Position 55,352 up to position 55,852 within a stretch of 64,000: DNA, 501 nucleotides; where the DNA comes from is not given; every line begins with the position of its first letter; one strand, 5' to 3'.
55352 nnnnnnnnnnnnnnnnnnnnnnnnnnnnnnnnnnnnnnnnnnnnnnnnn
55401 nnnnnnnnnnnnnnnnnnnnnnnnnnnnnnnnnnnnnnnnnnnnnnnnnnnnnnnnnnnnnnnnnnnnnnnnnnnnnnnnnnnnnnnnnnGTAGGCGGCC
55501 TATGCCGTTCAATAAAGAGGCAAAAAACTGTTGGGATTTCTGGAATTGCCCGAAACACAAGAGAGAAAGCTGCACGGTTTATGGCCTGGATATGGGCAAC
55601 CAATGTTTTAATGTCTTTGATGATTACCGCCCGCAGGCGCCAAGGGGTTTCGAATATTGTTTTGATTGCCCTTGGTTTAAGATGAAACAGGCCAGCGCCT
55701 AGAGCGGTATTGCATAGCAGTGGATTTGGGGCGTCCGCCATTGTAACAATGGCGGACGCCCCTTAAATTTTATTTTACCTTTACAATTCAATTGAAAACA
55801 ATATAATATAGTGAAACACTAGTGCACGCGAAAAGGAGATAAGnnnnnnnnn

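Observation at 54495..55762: Four-gene cassette of unknown function bracketed by near-identical GC-rich palindromes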

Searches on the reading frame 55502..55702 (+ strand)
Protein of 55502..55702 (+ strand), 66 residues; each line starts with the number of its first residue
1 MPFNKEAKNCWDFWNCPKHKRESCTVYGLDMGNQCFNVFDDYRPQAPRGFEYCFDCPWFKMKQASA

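Call 3: search_protein_families(library=pfam, proteins=[window:55502-55702:+], max_evalue=1)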
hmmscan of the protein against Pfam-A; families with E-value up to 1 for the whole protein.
window:55502-55702:+ (66 aa): 0 families

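Call 4: search_protein_families(library=ncbifam, proteins=[window:55502-55702:+], max_evalue=1)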
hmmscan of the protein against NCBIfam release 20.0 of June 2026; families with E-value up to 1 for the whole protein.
window:55502-55702:+ (66 aa): 1 family
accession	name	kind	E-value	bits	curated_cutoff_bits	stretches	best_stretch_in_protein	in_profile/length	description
NF045718.1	two_CW_domain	domain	0.43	11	35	0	8-62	1-77/80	two-CW domain-containing protein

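Call 12: find_homologous_proteins(query=window:55502-55702:+, max_evalue=0.01)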
Query window:55502-55702:+ (66 aa): 1 proteins with E <= 0.01 among 1 candidates.
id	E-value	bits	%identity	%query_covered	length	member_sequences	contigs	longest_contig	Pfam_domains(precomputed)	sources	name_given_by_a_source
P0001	1.5e-37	144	88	100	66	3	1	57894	-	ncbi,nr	ncbi:MAG: hypothetical protein FJZ10_01005 [Candidatus Omnitrophica bacterium]|nr:hypothetical prote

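Call 13: find_encoding_contigs(protein=P0001, flank=10000)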
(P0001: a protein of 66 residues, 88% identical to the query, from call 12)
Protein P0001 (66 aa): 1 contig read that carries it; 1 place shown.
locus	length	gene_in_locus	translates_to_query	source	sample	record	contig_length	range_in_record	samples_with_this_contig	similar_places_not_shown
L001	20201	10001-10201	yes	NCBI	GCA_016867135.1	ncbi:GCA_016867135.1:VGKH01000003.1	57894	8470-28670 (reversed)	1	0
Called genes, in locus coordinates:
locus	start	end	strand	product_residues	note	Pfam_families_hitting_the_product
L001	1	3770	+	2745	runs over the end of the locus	PF03534:SpvB, PF13517:FG-GAP_3, PF12256:TcdB_toxin_midN, PF13517:FG-GAP_3, PF25023:TEN_YD-shell (weak), PF13385:Laminin_G_3, PF07591:PT-HINT, PF25023:TEN_YD-shell, +6 more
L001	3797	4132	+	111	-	-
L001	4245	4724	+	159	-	PF01797:Y1_Tnp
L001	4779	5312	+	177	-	-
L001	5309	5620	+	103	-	-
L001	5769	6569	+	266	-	-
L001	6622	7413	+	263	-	PF04055:Radical_SAM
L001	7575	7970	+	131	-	PF04355:BamE (faint)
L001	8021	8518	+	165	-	-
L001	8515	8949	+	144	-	-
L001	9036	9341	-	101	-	-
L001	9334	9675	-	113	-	-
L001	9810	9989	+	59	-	-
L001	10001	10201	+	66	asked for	-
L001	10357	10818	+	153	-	PF09424:YqeY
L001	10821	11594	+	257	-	PF01522:Polysacc_deac_1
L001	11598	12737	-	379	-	PF02684:LpxB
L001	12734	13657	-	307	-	PF01408:GFO_IDH_MocA, PF02629:CoA_binding (weak), PF22725:GFO_IDH_MocA_C3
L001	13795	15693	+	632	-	PF00664:ABC_membrane, PF00005:ABC_tran, PF02463:SMC_N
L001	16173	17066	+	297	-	PF00318:Ribosomal_S2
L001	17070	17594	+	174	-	PF00889:EF_TS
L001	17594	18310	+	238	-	PF00696:AA_kinase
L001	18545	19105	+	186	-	PF01765:RRF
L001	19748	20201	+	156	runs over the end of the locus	PF00359:PTS_EIIA_2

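Call 14: find_encoding_contigs(protein=window:55502-55702:+, flank=10000)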
Protein window:55502-55702:+ (66 aa): 3 contigs read that carry it; 3 places shown.
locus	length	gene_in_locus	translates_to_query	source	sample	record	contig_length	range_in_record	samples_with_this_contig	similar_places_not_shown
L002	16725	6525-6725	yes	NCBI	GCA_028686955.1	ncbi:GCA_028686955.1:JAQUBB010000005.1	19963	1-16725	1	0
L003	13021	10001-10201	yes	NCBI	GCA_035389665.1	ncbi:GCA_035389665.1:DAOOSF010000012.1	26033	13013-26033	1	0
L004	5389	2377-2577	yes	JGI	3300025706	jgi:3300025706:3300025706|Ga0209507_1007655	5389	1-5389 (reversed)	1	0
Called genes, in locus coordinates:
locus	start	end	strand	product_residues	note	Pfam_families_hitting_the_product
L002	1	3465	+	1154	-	PF05593:RHS_repeat (faint), PF13385:Laminin_G_3, PF25023:TEN_YD-shell (weak), PF01079:Hint (weak), PF05203:Hom_end_hint (weak), PF07591:PT-HINT, PF14623:Vint (weak), PF25023:TEN_YD-shell, +1 more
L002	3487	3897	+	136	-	-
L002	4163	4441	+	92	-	PF02604:PhdYeFM_antitox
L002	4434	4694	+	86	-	PF05016:ParE_toxin, PF15781:ParE-like_toxin (weak)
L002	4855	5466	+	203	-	-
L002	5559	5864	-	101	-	-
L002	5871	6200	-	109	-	-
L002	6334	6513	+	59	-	-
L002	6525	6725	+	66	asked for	-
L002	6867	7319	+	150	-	PF09424:YqeY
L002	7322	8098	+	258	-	PF01522:Polysacc_deac_1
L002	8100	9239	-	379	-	PF02684:LpxB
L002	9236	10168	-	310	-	PF01408:GFO_IDH_MocA, PF02629:CoA_binding (faint), PF22725:GFO_IDH_MocA_C3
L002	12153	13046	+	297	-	PF00318:Ribosomal_S2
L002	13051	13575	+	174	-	PF00889:EF_TS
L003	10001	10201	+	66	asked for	-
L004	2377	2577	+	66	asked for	-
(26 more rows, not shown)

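Call 39: search_protein_representatives(alignment_id=A1)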
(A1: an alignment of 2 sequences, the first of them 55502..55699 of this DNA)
Query: 2 sequences, 66 profile positions. Proteins with E-value up to 0.001 (for the whole library): 146; up to 1e-10: 10; up to 1e-30: 0. The best 146 are listed.
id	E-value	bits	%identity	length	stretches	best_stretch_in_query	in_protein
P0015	1.3e-20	89.2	-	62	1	8-63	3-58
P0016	6.7e-16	74.1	-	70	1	3-61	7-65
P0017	2.7e-15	72.2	-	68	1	3-63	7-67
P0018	2.5e-14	69.1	-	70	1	4-60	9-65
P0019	1.9e-12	63.1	-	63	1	4-60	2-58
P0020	2.6e-12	62.6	-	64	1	6-62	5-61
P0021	2.1e-11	59.8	-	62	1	7-63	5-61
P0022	3.0e-11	59.3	-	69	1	6-60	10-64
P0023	4.2e-11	58.8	-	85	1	4-60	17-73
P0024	1.0e-10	57.5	-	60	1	6-60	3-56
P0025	1.8e-10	56.7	-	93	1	3-59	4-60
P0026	2.2e-10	56.4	-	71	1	3-60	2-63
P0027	3.9e-10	55.7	-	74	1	3-61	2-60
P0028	9.8e-10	54.4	-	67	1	1-60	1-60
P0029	1.3e-09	54.0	-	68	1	6-61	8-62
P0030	3.1e-09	52.8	-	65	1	4-60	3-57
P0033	8.2e-09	51.4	-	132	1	4-61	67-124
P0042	1.5e-08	50.6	-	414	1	3-62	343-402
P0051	3.5e-08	49.4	-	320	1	5-60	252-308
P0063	1.5e-07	47.4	-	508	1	4-61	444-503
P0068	2.6e-07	46.6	-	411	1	5-60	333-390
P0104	4.1e-06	42.8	-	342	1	7-61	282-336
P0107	6.1e-06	42.2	-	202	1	7-62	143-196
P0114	8.8e-06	41.7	-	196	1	5-60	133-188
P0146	2.3e-04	37.2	-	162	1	1-63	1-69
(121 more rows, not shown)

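Call 42: search_protein_families(library=ncbifam, proteins=[P0015, P0016, P0017, P0020, P0030, P0042, P0063, P0107, P0114, P0146], max_evalue=1)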
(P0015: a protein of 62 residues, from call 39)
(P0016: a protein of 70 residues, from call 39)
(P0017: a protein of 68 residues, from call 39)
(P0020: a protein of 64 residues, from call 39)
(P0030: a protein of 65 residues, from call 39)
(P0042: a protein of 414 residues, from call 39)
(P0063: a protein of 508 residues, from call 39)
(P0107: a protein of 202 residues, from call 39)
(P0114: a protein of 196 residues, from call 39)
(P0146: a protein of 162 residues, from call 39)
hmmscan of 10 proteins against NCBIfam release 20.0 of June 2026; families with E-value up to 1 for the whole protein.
P0015 (62 aa): 1 family
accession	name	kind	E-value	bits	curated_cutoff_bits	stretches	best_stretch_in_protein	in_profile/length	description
NF045718.1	two_CW_domain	domain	0.035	14.5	35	1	3-58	1-78/80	two-CW domain-containing protein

P0016 (70 aa): 2 families
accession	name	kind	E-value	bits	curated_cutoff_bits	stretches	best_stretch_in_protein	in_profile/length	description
NF045718.1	two_CW_domain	domain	0.004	17.5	35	1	12-66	1-77/80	two-CW domain-containing protein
NF040791.1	gly_kin_Thpl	equivalog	0.017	14.4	670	1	31-55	49-73/410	glycerate 2-kinase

P0017 (68 aa): 1 family
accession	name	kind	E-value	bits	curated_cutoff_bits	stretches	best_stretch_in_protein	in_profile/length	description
NF045718.1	two_CW_domain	domain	0.00013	22.3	35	1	12-67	1-78/80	two-CW domain-containing protein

P0020 (64 aa): 1 family
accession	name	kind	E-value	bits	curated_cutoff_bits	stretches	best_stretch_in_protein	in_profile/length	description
NF045718.1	two_CW_domain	domain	8.5e-06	26.1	35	1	8-62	2-78/80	two-CW domain-containing protein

P0030 (65 aa): 1 family
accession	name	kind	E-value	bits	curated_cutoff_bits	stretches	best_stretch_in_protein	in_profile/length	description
NF045718.1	two_CW_domain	domain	0.0056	17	35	1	7-59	1-77/80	two-CW domain-containing protein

P0042 (414 aa): 120 families (the best 25 are shown)
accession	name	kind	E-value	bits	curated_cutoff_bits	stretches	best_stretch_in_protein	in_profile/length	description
NF047793.1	ResRegPgtA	equivalog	2.7e-32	112.1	650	1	5-167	4-161/414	two-component system response regulator PgtA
NF053512.1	nitric_RR_NosR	exception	1.7e-29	103.1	400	2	9-147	1-140/422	response regulator c-di-GMP phosphodiesterase, NosR family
NF006900.1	PRK09390.1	equivalog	4.8e-29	101.3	255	1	6-126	4-124/203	response regulator FixJ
NF051870.1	NAssimRespRegNtrX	equivalog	3.1e-24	85.7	600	1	8-145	3-141/452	nitrogen assimilation response regulator NtrX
NF008469.0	PRK11361.1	equivalog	4.8e-24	84.9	714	1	7-134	5-131/461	acetoacetate metabolism transcriptional regulator AtoC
TIGR01818.1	ntrC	equivalog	5.5e-24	84.8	558.6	1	9-126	1-118/463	nitrogen regulation protein NR(I)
NF011695.0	PRK15115.1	equivalog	4.4e-23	81.8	763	1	1-125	1-125/445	two-component system response regulator GlrR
NF008176.1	PRK10923.1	equivalog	2.1e-22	79.4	620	1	8-124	5-121/469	nitrogen regulation protein NR(I)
NF052313.1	T9SS_RR_PorX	equivalog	5.2e-22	78.3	300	1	8-165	2-157/513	T9SS response regulator signal transducer PorX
NF045505.1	RR_RssB_Pseudo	equivalog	1.2e-21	77.3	700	1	4-160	3-157/394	two-component system response regulator RssB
NF007689.0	PRK10365.1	equivalog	1.2e-20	73.7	760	1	4-128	3-127/441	sigma-54-dependent response regulator transcription factor ZraR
NF040689.1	MtrAB_MtrA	equivalog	1.2e-19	70.6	300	1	9-132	1-118/219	MtrAB system response regulator MtrA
NF040749.1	tetrathio_RR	equivalog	2.2e-19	69.9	290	1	10-127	3-120/191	tetrathionate respiration response regulator TtrR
TIGR02154.1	PhoB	equivalog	2.6e-19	69.4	296.2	1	7-123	3-121/226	phosphate regulon transcriptional regulator PhoB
NF053854.1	RespRegPhoBBctds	equivalog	3.1e-18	66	270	1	9-159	1-153/225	two-component system response regulator PhoB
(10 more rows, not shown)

P0063 (508 aa): 21 families
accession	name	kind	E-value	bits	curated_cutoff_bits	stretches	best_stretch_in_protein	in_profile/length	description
NF038263.1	prot_phos_SiaA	equivalog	8.8e-15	54.2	700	1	289-385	308-404/658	biofilm regulation protein phosphatase SiaA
NF033092.0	HK_WalK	equivalog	4.4e-13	48.7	725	1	160-369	65-255/594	cell wall metabolism sensor histidine kinase WalK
NF011874.0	PRK15347.1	equivalog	1.5e-11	43.1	852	1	291-398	297-404/921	two component system sensor kinase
NF058645.1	MCPCtpMPsAe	equivalog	2e-10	40.1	900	1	275-401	187-313/558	methyl-accepting chemotaxis protein CtpM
NF007896.0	PRK10600.1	equivalog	1.2e-08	34.1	578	1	276-387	140-250/598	nitrate/nitrite two-component system sensor histidine kinase NarX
NF008184.0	PRK10935.1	equivalog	4.2e-08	32.3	553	1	285-407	147-268/565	nitrate/nitrite two-component system sensor histidine kinase NarQ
NF053592.1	HK_near_YfiR_like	equivalog_domain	2.2e-07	30.7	194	1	288-361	149-222/223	sensor histidine kinase, YfiR-like protein-associated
NF045911.1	TCSHisKinNblS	equivalog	2.9e-07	29.2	1000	1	292-365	183-255/621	two-component system sensor histidine kinase NblS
NF041210.1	his_kin_PieS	equivalog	2.1e-06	27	850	1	278-382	158-258/474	two component system sensor histidine kinase PieS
NF012163.2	BaeS_SmeS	equivalog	3.1e-06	26.4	500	1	268-362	142-235/457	sensor histidine kinase efflux regulator BaeS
NF007837.0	PRK10549.1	equivalog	8e-06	24.8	603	1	294-363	167-236/466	envelope stress sensor histidine kinase BaeS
NF007423.1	PRK09966.1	equivalog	1.2e-05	24.4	325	1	288-368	148-229/390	diguanylate cyclase DgcN/YfiN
NF040691.1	MtrAB_MtrB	equivalog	2.5e-05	23.5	450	1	284-367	185-264/507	MtrAB system histidine kinase MtrB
NF045900.1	HisKinCpxALeg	equivalog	0.00012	21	800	1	276-396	137-260/451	two-component system sensor histidine kinase CpxA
NF047496.1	HK_LIC11548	equivalog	0.00068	18.5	750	1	152-360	134-344/589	LIC_11548 family sensor histidine kinase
NF045718.1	two_CW_domain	domain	0.00081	19.7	35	1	449-505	1-78/80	two-CW domain-containing protein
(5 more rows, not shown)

P0107 (202 aa): 103 families (the best 25 are shown)
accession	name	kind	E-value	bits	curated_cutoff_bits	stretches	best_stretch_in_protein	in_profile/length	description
TIGR02154.1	PhoB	equivalog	5.7e-24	84.7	296.2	1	13-138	3-129/226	phosphate regulon transcriptional regulator PhoB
NF053854.1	RespRegPhoBBctds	equivalog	2.1e-22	79.6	270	1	15-165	1-151/225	two-component system response regulator PhoB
NF040534.1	resp_reg_YycF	equivalog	4.6e-22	78.4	340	1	13-136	1-122/231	response regulator YycF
NF007135.0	PRK09581.1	equivalog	3.2e-21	75.7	474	1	14-123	4-114/457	PleD family two-component system response regulator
NF040689.1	MtrAB_MtrA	equivalog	2.3e-19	69.6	300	1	15-143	1-129/219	MtrAB system response regulator MtrA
NF045944.1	ResRegRpaBCyano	equivalog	2.7e-18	66.2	330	1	16-133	1-116/229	response regulator transcription factor RpaB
NF008296.0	PRK11083.1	equivalog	3e-18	66.1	273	1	10-134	1-123/228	two-component system response regulator CreB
NF008199.0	PRK10955.1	equivalog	3.2e-18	66.5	341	1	13-129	2-115/232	envelope stress response regulator transcription factor CpxR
NF007969.0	PRK10693.1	equivalog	1.6e-17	63.6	329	1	11-159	6-152/337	two-component system response regulator RssB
NF006900.1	PRK09390.1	equivalog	1.7e-17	63.7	255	1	12-137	4-128/203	response regulator FixJ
NF045717.1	DVU0259_DivK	exception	2.3e-17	63.2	160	1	12-128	2-115/117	DVU0259 family response regulator domain-containing protein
NF041733.1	resp_reg_CseB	equivalog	6e-17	61.8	350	1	14-133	2-119/228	two-component system response regulator CseB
NF012227.0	AdeR_RR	equivalog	9.7e-17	61.2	340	1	11-132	10-129/239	efflux system response regulator transcription factor AdeR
NF052313.1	T9SS_RR_PorX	equivalog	2.1e-16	59.8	300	1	14-132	2-119/513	T9SS response regulator signal transducer PorX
NF008469.0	PRK11361.1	equivalog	7.6e-16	57.8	714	1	12-130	4-121/461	acetoacetate metabolism transcriptional regulator AtoC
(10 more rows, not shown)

P0114 (196 aa): 101 families (the best 25 are shown)
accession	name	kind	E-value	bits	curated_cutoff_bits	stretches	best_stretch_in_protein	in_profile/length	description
TIGR02154.1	PhoB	equivalog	6.3e-23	81.3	296.2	1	4-118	3-117/226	phosphate regulon transcriptional regulator PhoB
NF040689.1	MtrAB_MtrA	equivalog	2.8e-21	75.9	300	1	6-124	1-116/219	MtrAB system response regulator MtrA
NF053854.1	RespRegPhoBBctds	equivalog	2.8e-21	75.9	270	1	6-140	1-134/225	two-component system response regulator PhoB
NF040534.1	resp_reg_YycF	equivalog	1.2e-20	73.8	340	1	5-134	2-128/231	response regulator YycF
NF007135.0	PRK09581.1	equivalog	3.9e-20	72.1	474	1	4-108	3-107/457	PleD family two-component system response regulator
NF041733.1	resp_reg_CseB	equivalog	5.8e-20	71.6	350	1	5-125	2-119/228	two-component system response regulator CseB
NF008469.0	PRK11361.1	equivalog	5.1e-19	68.3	714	1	4-135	5-134/461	acetoacetate metabolism transcriptional regulator AtoC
NF052313.1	T9SS_RR_PorX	equivalog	1.9e-18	66.6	300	1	5-134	2-129/513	T9SS response regulator signal transducer PorX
NF006900.1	PRK09390.1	equivalog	5.2e-18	65.3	255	1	3-134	4-133/203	response regulator FixJ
NF045944.1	ResRegRpaBCyano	equivalog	6.4e-18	65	330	1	7-125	1-116/229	response regulator transcription factor RpaB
TIGR01387.1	cztR_silR_copR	subfamily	8.3e-18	64.8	279.2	1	6-131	1-124/218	heavy metal response regulator transcription factor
NF045717.1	DVU0259_DivK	exception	1.5e-16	60.6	160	1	4-121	3-116/117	DVU0259 family response regulator domain-containing protein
NF051870.1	NAssimRespRegNtrX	equivalog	2.7e-16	59.5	600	1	4-137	2-135/452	nitrogen assimilation response regulator NtrX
NF008296.0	PRK11083.1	equivalog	3.3e-16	59.4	273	1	3-129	3-124/228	two-component system response regulator CreB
TIGR02875.1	spore_0_A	equivalog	5.2e-16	58.7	200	1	3-121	2-122/262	sporulation transcription factor Spo0A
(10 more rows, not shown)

P0146 (162 aa): 44 families (the best 25 are shown)
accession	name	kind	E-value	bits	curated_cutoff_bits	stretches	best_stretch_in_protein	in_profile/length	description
NF011874.0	PRK15347.1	equivalog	3.9e-06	25.2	852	1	62-121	687-741/921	two component system sensor kinase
NF046026.1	HisKinCckACaul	equivalog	1.6e-05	23.3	1000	1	71-115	560-603/678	cell cycle histidine kinase CckA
NF008318.0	PRK11107.1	equivalog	1.9e-05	23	890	1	65-121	663-718/920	two-component sensor histidine kinase BarA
TIGR02956.1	TMAO_torS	equivalog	2.4e-05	22.6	676.5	1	69-122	701-753/967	TMAO reductase system sensor histidine kinase/response regulator TorS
NF053512.1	nitric_RR_NosR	exception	3.2e-05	23.1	400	1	72-117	1-45/422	response regulator c-di-GMP phosphodiesterase, NosR family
NF008302.0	PRK11091.1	equivalog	3.5e-05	22.2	838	1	65-121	521-576/779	aerobic respiration two-component sensor histidine kinase ArcB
NF046020.1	HisKinCckABruc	equivalog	0.0001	20.3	1000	1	71-118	751-797/868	cell cycle histidine kinase CckA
NF045718.1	two_CW_domain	domain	0.00012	22.4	35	1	8-67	1-76/80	two-CW domain-containing protein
NF007750.0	PRK10430.1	equivalog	0.00018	21.1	262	1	70-139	2-71/239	two-component system response regulator DcuR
NF033120.0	vanR_FM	exception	0.0002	21.1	460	1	68-129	2-62/231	vancomycin resistance response regulator transcription factor, VanR-F/VanR-M family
NF052313.1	T9SS_RR_PorX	equivalog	0.0004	19.3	300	1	71-117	2-47/513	T9SS response regulator signal transducer PorX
NF007135.0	PRK09581.1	equivalog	0.00054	18.9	474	1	71-121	4-53/457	PleD family two-component system response regulator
NF046022.1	RespRegCpdRBruc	equivalog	0.0006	19.8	180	1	72-123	4-54/120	cell cycle two-component system response regulator CpdR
NF011695.0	PRK15115.1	equivalog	0.00067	18.5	763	1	66-122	3-58/445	two-component system response regulator GlrR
NF033117.2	vanR_ACDEGLN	exception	0.00073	19.2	350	1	72-131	1-59/226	VanR-ABDEGLN family response regulator transcription factor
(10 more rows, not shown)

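Call 43: search_protein_families(library=pfam, proteins=[P0015, P0016, P0033, P0042, P0051, P0063, P0068, P0104, P0107, P0146], max_evalue=0.01)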
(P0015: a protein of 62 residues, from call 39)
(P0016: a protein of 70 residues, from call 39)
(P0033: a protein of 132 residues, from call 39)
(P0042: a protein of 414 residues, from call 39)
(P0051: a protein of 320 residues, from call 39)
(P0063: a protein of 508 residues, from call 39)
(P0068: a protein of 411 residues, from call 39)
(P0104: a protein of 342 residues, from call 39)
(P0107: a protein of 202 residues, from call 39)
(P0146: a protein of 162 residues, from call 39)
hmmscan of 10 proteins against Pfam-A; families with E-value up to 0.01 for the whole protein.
P0015 (62 aa): 0 families

P0016 (70 aa): 0 families

P0033 (132 aa): 0 families

P0042 (414 aa): 6 families
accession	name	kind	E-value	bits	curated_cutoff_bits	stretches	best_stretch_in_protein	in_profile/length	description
PF00072.30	Response_reg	-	4.2e-29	101.4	30.2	1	9-118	1-110/111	Response regulator receiver domain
PF13426.13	PAS_9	-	2e-06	28.5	27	1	172-274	3-103/103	PAS domain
PF00989.32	PAS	-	0.00014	22.2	22.6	1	162-222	3-65/113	PAS fold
PF06490.17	FleQ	-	0.00016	22.4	22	1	8-119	1-104/108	Flagellar regulatory protein FleQ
PF08447.18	PAS_3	-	0.001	19.7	25.6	1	183-266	2-86/89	PAS fold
PF08448.16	PAS_4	-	0.0071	17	23.1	0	167-277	2-110/110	PAS fold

P0051 (320 aa): 1 family
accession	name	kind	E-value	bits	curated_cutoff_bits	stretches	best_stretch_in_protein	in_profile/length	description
PF06505.16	XylR_N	-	0.0062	16.7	23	0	8-106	5-98/101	Activator of aromatic catabolism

P0063 (508 aa): 2 families
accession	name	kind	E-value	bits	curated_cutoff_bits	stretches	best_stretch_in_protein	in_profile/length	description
PF00672.30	HAMP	-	9.4e-08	32.7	25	1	311-361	2-52/53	HAMP domain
PF05192.23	MutS_III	-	0.0028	18.5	34.1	1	145-374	48-155/194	MutS domain III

P0068 (411 aa): 1 family
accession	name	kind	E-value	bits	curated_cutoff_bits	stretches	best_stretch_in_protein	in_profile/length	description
PF00672.30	HAMP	-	3e-15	56.7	25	1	188-238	2-52/53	HAMP domain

P0104 (342 aa): 1 family
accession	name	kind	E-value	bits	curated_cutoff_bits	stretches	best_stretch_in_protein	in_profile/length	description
PF00672.30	HAMP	-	6.9e-14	52.3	25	1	166-216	2-52/53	HAMP domain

P0107 (202 aa): 1 family
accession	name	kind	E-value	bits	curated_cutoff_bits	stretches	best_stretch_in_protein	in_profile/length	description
PF00072.30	Response_reg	-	1.7e-24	86.5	30.2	1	15-126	1-111/111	Response regulator receiver domain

P0146 (162 aa): 1 family
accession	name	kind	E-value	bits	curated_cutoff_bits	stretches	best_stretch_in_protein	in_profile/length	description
PF00072.30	Response_reg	-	7.7e-07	29.7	30.2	1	72-118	1-46/111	Response regulator receiver domain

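Call 52: find_related_loci(query=A5, collection=genome_contigs, flank=6000)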
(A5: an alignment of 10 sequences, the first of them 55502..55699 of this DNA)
Query A5 (66 aa) in genome_contigs; peptide patterns used: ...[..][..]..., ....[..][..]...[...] (x = any residue, [..] = any of these).
172 stretches matched a pattern; 65 encode a relative of the query (tblastn E <= 1e-3); 65 distinct loci.
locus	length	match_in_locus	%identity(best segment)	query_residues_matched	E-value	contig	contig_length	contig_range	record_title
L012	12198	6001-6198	88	1-66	2e-38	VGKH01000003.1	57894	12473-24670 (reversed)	MAG: Candidatus Omnitrophota bacterium isolate K_DeepCast_250m_m2_027 K_DeepCast_250m_m2_027_Ga0194125_10000664, whole g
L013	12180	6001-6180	52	4-63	2e-19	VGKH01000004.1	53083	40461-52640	MAG: Candidatus Omnitrophota bacterium isolate K_DeepCast_250m_m2_027 K_DeepCast_250m_m2_027_Ga0194125_10000807, whole g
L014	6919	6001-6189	49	4-66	1e-18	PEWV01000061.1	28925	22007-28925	MAG: Candidatus Omnitrophica bacterium CG07_land_8_20_14_0_80_42_15 CG07_land_8_20_14_0.80_scaffold_396_c, whole genome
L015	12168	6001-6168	46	5-60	6e-18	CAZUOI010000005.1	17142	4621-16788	MAG TPA_asm: uncultured Candidatus Saccharibacteria bacterium isolate binchicken_co47_202 genome assembly, contig: NODE_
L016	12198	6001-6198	47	1-60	2e-15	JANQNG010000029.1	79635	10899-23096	MAG: Candidatus Nanoarchaeia archaeon isolate PL23a_bin.67 k99_2864903, whole genome shotgun sequence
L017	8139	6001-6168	41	8-63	3e-14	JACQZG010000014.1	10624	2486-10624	MAG: Nitrospirae bacterium isolate NC_groundwater_1561_Pr4_S-0.65um_47_11 SR1-18-Sp65_coassembly_scaffold_61039, whole g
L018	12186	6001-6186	35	4-65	5e-14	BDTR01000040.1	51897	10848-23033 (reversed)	Bacterium BMS3Bbin08 DNA, contig: NODE_18, whole genome shotgun sequence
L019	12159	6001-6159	49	9-60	3e-14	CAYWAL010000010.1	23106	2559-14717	MAG TPA_asm: uncultured Candidatus Saccharibacteria bacterium isolate SRP216583_co2_140 genome assembly, contig: NODE_14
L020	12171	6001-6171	44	9-65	9e-14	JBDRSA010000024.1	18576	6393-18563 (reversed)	MAG: Candidatus Omnitrophota bacterium isolate MEGAHIT-group-3.119 k141_803283, whole genome shotgun sequence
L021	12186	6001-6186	37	5-65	5e-14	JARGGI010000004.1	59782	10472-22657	MAG: Patescibacteria group bacterium isolate C14-28 NODE_4_length_59782_cov_19.756335, whole genome shotgun sequence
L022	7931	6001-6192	39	4-61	1e-13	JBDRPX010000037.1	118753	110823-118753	MAG: Candidatus Omnitrophota bacterium isolate MEGAHIT-group-2.14 k141_695970, whole genome shotgun sequence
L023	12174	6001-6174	36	5-62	2e-13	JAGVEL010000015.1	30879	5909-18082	MAG: Candidatus Omnitrophota bacterium isolate DeMMO2_11 c_000000012849, whole genome shotgun sequence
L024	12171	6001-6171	38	8-65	5e-13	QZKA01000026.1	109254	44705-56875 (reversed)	MAG: Candidatus Omnitrophota bacterium isolate SURF_25 Ga0104751_1000120, whole genome shotgun sequence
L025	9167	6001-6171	38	8-65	5e-13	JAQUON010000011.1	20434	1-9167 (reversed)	MAG: Candidatus Omnitrophota bacterium isolate STD1_201 NODE_5864_length_20434_cov_3.601763_Sandtown_D1, whole genome sh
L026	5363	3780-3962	43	4-60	5e-13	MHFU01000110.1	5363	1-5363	MAG: Omnitrophica bacterium RIFOXYB12_FULL_50_7 rifoxyb3_full_scaffold_3473, whole genome shotgun sequence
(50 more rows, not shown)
